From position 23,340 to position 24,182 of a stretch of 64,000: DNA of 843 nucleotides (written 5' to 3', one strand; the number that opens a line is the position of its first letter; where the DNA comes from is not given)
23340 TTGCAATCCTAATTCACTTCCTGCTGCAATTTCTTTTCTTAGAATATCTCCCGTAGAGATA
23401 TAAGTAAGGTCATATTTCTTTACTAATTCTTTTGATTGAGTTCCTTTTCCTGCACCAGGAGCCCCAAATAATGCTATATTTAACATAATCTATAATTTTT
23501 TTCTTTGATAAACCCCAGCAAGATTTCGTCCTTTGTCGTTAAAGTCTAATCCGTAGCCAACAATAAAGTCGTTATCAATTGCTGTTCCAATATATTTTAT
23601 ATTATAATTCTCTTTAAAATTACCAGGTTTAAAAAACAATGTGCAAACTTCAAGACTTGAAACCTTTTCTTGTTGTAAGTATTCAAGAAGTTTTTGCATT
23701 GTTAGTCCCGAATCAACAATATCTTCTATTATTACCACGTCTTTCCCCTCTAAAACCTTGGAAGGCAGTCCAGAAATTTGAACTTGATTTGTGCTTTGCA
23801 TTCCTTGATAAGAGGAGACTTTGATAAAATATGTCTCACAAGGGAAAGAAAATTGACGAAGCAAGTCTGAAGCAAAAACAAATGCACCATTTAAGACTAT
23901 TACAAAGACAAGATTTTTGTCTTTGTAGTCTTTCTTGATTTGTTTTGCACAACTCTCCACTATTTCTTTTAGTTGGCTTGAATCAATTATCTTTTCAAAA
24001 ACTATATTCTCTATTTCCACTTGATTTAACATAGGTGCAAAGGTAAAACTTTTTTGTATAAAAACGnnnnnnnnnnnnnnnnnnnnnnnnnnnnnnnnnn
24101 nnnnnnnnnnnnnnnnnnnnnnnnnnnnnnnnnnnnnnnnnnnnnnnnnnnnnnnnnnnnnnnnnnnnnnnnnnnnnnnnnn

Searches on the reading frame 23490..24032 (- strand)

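Call 90: search_protein_families(library=pfam, max_evalue=0.00001, proteins=[window:23490-24032:-])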
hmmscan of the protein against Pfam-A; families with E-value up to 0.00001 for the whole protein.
window:23490-24032:- (180 aa): 1 family
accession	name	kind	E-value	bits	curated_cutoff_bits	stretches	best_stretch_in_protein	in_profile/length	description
PF00156.33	Pribosyltran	-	7.1e-29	100.6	26.3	1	19-164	9-157/158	Phosphoribosyl transferase domain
